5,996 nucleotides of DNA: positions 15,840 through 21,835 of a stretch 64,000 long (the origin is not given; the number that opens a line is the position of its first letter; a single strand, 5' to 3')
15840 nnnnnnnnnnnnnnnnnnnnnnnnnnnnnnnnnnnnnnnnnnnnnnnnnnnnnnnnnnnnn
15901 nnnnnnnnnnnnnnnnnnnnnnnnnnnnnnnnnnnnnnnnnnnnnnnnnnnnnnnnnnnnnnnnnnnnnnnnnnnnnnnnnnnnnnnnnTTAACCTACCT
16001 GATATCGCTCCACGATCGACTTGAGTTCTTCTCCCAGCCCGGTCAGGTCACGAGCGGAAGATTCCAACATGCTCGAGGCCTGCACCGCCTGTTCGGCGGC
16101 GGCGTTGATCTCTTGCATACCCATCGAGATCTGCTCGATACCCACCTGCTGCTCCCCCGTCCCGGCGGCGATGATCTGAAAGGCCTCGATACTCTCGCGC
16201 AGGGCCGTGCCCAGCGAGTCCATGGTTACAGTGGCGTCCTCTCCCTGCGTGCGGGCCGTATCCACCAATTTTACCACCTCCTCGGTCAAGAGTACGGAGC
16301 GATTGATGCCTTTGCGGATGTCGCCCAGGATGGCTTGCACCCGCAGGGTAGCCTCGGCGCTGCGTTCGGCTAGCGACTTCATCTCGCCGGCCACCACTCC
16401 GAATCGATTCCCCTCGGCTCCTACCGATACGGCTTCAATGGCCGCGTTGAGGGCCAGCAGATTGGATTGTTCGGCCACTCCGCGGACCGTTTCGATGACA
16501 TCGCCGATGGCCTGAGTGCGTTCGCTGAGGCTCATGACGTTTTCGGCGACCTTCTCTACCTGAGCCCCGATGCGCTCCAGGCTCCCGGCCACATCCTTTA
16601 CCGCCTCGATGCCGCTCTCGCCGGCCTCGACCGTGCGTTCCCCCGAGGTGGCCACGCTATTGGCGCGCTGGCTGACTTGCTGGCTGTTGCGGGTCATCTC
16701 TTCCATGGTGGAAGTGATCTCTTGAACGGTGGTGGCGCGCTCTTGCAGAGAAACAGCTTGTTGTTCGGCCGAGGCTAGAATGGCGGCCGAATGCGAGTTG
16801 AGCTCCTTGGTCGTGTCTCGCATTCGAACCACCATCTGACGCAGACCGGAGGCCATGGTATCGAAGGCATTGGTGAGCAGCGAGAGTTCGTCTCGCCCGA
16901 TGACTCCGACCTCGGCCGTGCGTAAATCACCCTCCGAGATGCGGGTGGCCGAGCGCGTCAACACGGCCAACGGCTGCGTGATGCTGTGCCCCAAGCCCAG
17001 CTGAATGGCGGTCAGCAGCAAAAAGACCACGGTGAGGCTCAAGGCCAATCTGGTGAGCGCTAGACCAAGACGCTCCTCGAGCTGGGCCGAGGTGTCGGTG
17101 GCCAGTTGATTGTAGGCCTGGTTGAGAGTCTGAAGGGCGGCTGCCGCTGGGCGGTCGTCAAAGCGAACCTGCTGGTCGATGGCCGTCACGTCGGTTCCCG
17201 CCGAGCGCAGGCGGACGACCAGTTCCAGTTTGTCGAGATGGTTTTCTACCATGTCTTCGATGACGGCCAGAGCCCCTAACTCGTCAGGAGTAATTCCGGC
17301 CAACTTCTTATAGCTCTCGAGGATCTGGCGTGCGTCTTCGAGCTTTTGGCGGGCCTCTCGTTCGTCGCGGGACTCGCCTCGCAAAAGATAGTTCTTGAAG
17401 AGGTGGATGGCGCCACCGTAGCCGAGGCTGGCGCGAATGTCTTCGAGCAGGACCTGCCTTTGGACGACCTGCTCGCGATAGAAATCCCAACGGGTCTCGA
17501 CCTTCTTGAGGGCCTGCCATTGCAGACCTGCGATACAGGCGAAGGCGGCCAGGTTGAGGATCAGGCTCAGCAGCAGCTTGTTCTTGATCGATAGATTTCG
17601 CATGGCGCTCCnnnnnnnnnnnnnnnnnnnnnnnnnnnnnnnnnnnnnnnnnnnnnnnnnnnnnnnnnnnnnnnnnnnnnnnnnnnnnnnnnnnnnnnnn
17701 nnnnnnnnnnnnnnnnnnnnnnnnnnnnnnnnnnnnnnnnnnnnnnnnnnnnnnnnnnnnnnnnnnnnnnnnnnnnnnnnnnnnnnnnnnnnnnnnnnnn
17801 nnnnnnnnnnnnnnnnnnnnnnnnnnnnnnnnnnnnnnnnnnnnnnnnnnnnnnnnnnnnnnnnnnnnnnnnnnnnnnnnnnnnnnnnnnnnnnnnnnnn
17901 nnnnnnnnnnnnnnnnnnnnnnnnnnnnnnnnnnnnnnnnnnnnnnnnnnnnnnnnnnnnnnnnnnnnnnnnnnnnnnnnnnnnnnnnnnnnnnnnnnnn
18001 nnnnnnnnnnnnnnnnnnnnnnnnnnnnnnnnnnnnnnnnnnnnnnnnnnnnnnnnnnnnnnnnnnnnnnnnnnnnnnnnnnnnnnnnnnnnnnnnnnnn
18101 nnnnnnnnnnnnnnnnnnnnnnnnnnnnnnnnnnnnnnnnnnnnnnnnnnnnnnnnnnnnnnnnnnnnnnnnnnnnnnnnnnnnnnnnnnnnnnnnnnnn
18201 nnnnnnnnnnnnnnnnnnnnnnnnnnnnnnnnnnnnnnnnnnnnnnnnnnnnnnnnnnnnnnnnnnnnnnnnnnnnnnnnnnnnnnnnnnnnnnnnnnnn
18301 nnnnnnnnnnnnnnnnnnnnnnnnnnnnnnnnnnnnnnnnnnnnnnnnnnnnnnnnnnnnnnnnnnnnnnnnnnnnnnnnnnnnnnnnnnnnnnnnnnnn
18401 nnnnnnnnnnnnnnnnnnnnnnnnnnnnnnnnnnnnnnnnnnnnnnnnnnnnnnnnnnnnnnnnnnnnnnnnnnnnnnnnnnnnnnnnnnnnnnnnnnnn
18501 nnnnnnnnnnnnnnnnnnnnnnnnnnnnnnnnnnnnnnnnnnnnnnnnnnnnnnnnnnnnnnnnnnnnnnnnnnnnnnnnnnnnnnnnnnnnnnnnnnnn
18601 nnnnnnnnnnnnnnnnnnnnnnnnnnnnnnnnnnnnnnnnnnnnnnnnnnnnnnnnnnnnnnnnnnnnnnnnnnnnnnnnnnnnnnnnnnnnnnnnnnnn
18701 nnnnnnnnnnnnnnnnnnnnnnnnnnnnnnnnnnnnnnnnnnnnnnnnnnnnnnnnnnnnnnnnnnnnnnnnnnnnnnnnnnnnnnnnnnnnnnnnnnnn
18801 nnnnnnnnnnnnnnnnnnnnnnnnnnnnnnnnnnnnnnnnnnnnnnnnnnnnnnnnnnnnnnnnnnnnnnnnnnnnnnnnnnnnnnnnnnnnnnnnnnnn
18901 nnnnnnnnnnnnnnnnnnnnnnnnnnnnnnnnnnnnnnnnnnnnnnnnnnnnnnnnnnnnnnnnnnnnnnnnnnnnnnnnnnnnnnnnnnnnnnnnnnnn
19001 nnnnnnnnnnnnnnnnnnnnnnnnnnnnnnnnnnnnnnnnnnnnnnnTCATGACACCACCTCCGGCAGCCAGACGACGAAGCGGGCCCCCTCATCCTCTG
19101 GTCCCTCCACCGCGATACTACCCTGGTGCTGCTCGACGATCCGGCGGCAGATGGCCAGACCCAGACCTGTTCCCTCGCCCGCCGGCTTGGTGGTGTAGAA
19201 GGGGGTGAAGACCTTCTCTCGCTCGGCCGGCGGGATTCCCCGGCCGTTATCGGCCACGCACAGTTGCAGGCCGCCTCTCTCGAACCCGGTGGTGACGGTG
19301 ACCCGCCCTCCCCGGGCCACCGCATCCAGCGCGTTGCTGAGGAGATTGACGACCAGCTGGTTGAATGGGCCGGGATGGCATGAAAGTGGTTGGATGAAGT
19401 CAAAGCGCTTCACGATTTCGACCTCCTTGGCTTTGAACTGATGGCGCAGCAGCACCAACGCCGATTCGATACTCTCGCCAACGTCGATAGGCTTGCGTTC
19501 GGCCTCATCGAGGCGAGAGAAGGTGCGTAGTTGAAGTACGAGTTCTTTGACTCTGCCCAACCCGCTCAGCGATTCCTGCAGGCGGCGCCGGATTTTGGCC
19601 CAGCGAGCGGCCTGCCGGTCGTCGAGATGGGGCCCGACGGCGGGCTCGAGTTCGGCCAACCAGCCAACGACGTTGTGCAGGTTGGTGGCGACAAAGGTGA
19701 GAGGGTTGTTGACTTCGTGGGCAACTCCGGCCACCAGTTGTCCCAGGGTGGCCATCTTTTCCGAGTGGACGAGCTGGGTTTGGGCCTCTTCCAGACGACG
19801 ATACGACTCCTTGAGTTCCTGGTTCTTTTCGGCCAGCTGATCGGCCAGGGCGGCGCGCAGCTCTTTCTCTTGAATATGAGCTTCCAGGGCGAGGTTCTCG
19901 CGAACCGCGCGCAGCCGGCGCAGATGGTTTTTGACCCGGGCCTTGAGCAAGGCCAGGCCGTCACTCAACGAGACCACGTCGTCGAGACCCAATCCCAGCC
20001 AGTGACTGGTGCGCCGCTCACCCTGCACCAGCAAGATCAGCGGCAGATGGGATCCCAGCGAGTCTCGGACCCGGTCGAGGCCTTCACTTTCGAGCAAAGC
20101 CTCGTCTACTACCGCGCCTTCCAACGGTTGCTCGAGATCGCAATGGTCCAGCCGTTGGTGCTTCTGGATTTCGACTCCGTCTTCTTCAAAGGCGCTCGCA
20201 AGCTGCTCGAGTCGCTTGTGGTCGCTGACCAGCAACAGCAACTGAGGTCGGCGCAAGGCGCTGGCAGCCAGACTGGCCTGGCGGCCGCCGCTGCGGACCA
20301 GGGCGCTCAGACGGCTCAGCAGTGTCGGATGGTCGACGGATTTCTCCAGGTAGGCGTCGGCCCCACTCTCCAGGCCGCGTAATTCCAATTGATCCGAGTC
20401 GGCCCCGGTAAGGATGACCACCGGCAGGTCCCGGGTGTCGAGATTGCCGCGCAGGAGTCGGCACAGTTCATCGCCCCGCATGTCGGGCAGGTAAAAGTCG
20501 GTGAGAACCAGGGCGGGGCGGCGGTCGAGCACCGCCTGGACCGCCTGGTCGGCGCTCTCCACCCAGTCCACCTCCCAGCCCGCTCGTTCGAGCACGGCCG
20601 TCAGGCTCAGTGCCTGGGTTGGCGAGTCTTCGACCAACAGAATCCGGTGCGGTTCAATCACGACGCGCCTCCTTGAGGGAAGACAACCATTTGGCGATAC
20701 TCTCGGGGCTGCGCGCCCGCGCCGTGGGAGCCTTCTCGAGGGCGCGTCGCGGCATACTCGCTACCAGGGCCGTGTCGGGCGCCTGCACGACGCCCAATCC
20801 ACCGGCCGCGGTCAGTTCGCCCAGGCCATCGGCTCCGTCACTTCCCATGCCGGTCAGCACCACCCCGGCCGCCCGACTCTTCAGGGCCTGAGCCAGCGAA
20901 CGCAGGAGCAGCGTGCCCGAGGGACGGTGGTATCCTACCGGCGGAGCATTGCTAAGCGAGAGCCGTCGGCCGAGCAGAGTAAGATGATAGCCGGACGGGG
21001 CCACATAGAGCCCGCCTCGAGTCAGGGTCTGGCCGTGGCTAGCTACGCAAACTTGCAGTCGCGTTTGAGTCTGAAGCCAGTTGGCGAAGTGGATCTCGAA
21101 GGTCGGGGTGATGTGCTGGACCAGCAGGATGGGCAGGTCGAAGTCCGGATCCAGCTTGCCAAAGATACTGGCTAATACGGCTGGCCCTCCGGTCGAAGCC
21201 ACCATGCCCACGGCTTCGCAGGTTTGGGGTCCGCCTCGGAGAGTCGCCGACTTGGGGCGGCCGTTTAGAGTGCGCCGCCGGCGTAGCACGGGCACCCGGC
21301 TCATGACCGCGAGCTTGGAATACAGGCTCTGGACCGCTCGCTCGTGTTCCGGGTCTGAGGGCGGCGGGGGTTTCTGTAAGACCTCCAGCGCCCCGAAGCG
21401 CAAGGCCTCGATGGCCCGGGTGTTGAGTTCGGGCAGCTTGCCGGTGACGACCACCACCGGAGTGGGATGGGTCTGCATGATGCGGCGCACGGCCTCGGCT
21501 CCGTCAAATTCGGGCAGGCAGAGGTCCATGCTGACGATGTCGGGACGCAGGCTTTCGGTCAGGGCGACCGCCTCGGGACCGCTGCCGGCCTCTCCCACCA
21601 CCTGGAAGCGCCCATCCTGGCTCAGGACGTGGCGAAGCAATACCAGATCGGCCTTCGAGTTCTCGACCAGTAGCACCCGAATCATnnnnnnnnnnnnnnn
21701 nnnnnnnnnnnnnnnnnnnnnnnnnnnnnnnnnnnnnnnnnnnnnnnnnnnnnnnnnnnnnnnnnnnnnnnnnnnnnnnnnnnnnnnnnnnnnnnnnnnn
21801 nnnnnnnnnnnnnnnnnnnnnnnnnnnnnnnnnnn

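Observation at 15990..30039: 14-kb translationally coupled chemosensory operon with multiple kinases and an HD-GYP output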

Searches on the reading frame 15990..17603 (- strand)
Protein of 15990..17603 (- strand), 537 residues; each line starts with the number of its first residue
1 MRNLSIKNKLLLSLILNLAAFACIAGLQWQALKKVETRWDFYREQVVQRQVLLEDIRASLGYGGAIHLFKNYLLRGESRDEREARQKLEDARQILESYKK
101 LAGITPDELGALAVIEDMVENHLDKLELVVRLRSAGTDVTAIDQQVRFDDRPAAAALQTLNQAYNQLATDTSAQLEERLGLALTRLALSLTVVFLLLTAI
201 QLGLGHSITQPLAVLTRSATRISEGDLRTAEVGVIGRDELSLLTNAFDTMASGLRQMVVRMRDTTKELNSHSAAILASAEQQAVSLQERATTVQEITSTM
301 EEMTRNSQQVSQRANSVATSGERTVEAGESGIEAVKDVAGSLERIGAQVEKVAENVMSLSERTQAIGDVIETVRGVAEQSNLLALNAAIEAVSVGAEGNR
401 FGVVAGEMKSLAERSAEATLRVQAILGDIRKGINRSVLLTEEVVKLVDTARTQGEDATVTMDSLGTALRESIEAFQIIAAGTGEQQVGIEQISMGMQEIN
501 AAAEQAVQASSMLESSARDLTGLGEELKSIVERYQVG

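Call 5: search_protein_families(library=pfam, proteins=[window:15990-17603:-], max_evalue=0.01)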
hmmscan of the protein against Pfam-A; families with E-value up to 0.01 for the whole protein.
window:15990-17603:- (537 aa): 4 families
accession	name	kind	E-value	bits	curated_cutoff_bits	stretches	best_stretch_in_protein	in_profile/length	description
PF00015.26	MCPsignal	-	1.8e-27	96.7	34.6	1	343-501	12-170/172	Methyl-accepting chemotaxis protein (MCP) signalling domain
PF00672.30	HAMP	-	7e-10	39.5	25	1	204-256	2-53/53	HAMP domain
PF06008.19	Laminin_I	-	0.0025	18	34.6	1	254-362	14-118/259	Laminin Domain I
PF07889.17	DUF1664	-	0.0037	17.7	34.6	0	243-317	39-113/124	Protein of unknown function (DUF1664)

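Call 33: search_protein_families(library=ncbifam, proteins=[window:15993-17603:-], max_evalue=0.00001)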
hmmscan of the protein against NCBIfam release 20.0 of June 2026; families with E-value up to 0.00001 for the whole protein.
window:15993-17603:- (537 aa): 10 families
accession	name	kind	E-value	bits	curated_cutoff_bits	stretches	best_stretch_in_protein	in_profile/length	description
NF058645.1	MCPCtpMPsAe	equivalog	5.1e-36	124.6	900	1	170-536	191-558/558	methyl-accepting chemotaxis protein CtpM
NF047851.1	MCPCitTducer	equivalog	1.6e-30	106.7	900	2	340-519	334-496/553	methyl-accepting chemotaxis citrate transducer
NF011622.0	PRK15048.1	equivalog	1.5e-28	100.2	900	1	83-517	92-494/553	methyl-accepting chemotaxis protein II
NF011615.0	PRK15041.1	equivalog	1.3e-27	96.7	947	1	181-526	191-504/554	methyl-accepting chemotaxis protein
NF007309.0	PRK09793.1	equivalog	2.3e-26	92.9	903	1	161-517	167-491/533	methyl-accepting chemotaxis protein IV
NF041847.1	transduc_aer2_vibrio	equivalog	5.6e-20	71.2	1200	1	206-520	453-738/804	aerotaxis transducer Aer2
NF050802.1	AspChtxCcaA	equivalog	6.5e-13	47.9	1300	1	310-434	516-640/700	aspartate chemotaxis receptor CcaA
NF040691.1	MtrAB_MtrB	equivalog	1.6e-09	37.3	450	1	176-264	180-267/507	MtrAB system histidine kinase MtrB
NF038263.1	prot_phos_SiaA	equivalog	1e-08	34.2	700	1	185-282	310-411/658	biofilm regulation protein phosphatase SiaA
NF008184.0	PRK10935.1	equivalog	1e-06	27.7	553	1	175-305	143-276/565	nitrate/nitrite two-component system sensor histidine kinase NarQ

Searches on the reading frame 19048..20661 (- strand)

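Call 4: search_protein_families(library=pfam, proteins=[window:19048-20661:-], max_evalue=0.01)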
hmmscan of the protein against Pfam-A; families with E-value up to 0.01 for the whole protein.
window:19048-20661:- (537 aa): 7 families
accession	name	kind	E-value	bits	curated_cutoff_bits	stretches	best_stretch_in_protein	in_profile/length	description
PF02518.31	HATPase_c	-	4.7e-28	98.3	26.4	1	433-534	6-109/111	Histidine kinase-, DNA gyrase B-, and HSP90-like ATPase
PF00072.30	Response_reg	-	1.7e-20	73.7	30.2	1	7-118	1-110/111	Response regulator receiver domain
PF00512.31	HisKA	-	2e-05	25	26.9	1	306-386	2-65/66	His Kinase A (phospho-acceptor) domain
PF13589.12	HATPase_c_3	-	0.00011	22.6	25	1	433-490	3-58/137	Histidine kinase-, DNA gyrase B-, and HSP90-like ATPase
PF13581.12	HATPase_c_2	-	0.0018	18.7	27.4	1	450-512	49-112/127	Histidine kinase-like ATPase domain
PF23198.2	PDE8A_N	-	0.0022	18.3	29.6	1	7-73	12-80/147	PDE8A-like, N-terminal domain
PF08463.15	EcoEI_R_C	-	0.0031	18.1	24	1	253-326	15-87/163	EcoEI R protein C-terminal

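Call 33: search_protein_families(library=ncbifam, proteins=[window:19051-20661:-], max_evalue=0.00001)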
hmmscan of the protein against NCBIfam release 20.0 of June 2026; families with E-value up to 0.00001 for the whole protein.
window:19051-20661:- (537 aa): 130 families (the best 25 are shown)
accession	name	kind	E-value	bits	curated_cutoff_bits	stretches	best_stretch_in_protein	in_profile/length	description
NF038348.1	T2SS_HK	subfamily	1.2e-52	179.2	450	2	357-533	397-572/574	histidine kinase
NF052574.1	HisKinEspCMyxo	equivalog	1e-49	169.5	1200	1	291-534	402-637/785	serine histidine kinase EspC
NF008468.0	PRK11360.1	equivalog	4.2e-45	154.2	646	1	291-533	381-607/616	two-component system sensor histidine kinase AtoS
NF007688.0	PRK10364.1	equivalog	3.7e-42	144.7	479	1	283-535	220-452/460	two-component system sensor histidine kinase ZraS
NF052573.1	HisKinEspAMyxo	equivalog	7.3e-41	140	1400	1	292-532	370-609/755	serine histidine kinase EspA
NF046026.1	HisKinCckACaul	equivalog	1e-37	129.6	1000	1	294-535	290-533/678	cell cycle histidine kinase CckA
NF010411.0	PRK13837.1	equivalog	2.2e-36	125.2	647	1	291-534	435-675/828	two-component system VirA-like sensor kinase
TIGR02956.1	TMAO_torS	equivalog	1.2e-34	119.7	676.5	2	387-533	532-681/967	TMAO reductase system sensor histidine kinase/response regulator TorS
NF038297.2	hybrid_HK_HrmK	equivalog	4.7e-32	111.4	725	2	392-533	311-456/607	hybrid histidine kinase/response regulator HrmK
NF047497.1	HK_LIC_12097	equivalog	1.6e-31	109.4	500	1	290-533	134-365/367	LIC_12097 family sensor histidine kinase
NF008302.0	PRK11091.1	equivalog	1.3e-30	106.3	838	2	388-532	352-503/779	aerobic respiration two-component sensor histidine kinase ArcB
NF046020.1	HisKinCckABruc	equivalog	1.6e-30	105.7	1000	1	294-536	468-709/868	cell cycle histidine kinase CckA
NF047466.1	hybrid_RR_LvrB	exception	3.8e-30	105.3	500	1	281-534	128-376/377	hybrid histidine kinase/response regulator LvrB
NF047794.1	HisKinPtgB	equivalog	4.3e-29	101.3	1000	1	275-518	411-639/656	two-component system sensor histidine kinase PgtB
NF058527.1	HistKinChvGCaul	equivalog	6.2e-29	101.1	740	1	262-535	264-534/535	two-component sensor histidine kinase ChvG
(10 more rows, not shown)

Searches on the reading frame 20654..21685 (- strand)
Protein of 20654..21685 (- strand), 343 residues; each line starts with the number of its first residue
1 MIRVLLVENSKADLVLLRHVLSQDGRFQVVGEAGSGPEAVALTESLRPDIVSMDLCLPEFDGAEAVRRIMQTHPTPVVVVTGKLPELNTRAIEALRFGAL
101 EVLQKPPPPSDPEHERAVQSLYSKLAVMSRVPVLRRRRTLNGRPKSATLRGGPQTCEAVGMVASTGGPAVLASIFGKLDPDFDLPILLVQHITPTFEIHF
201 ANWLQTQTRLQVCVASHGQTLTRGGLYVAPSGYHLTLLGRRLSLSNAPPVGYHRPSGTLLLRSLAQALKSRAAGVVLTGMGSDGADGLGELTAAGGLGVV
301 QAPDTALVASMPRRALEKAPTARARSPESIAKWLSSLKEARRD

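Call 4: search_protein_families(library=pfam, proteins=[window:20654-21685:-], max_evalue=0.01)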
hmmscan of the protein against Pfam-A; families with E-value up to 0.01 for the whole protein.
window:20654-21685:- (343 aa): 2 families
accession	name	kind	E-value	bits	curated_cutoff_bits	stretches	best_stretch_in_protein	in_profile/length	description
PF01339.22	CheB_methylest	-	5.5e-49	166.7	24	1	159-333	1-173/174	CheB methylesterase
PF00072.30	Response_reg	-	1.4e-16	61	30.2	1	4-107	1-101/111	Response regulator receiver domain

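Call 33: search_protein_families(library=ncbifam, proteins=[window:20657-21685:-], max_evalue=0.00001)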
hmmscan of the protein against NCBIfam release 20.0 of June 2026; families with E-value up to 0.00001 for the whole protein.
window:20657-21685:- (343 aa): 34 families (the best 25 are shown)
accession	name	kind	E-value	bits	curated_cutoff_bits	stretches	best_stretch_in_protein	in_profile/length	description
NF009206.0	PRK12555.1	subfamily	1.3e-74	251.2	342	1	2-338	1-336/340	chemotaxis-specific protein-glutamate methyltransferase CheB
NF001965.0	PRK00742.1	subfamily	3.8e-69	233.6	293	1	2-334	4-349/357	chemotaxis-specific protein-glutamate methyltransferase CheB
NF041367.1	CheY_Halo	equivalog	9.1e-13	48.6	200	1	4-106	1-100/114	chemotaxis protein CheY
NF007135.0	PRK09581.1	equivalog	1.4e-10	40.6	474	1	2-106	3-106/457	PleD family two-component system response regulator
NF007935.0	PRK10651.1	equivalog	3.3e-10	39.5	250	1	18-105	23-109/216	two-component system response regulator NarL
NF045505.1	RR_RssB_Pseudo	equivalog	3.7e-10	39.4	700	1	23-106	26-107/394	two-component system response regulator RssB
NF007018.1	PRK09483.1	equivalog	7.9e-10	38.7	280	1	1-82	1-82/217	UvrY/SirA/GacA family response regulator transcription factor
NF052445.1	RespRegMctR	equivalog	1e-09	38.2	300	1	2-78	2-78/205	two-component system response regulator MctR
NF008469.0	PRK11361.1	equivalog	1.3e-09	37.2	714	1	3-106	6-106/461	acetoacetate metabolism transcriptional regulator AtoC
NF011896.0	PRK15369.1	equivalog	2.1e-09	37.3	242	1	2-103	4-104/211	two component system response regulator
NF040534.1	resp_reg_YycF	equivalog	3.8e-09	36.1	340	1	3-106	2-101/231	response regulator YycF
NF008677.0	PRK11697.1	equivalog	5.6e-09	35.7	246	1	1-108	1-104/238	two-component system response regulator BtsR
NF047785.1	respo_reg_MadR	equivalog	7.4e-09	35.2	300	1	2-98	1-99/209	MadR family response regulator transcription factor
NF040689.1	MtrAB_MtrA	equivalog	1.1e-08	34.8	300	1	4-106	1-99/219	MtrAB system response regulator MtrA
NF007969.0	PRK10693.1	equivalog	3.3e-08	32.9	329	1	4-125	10-128/337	two-component system response regulator RssB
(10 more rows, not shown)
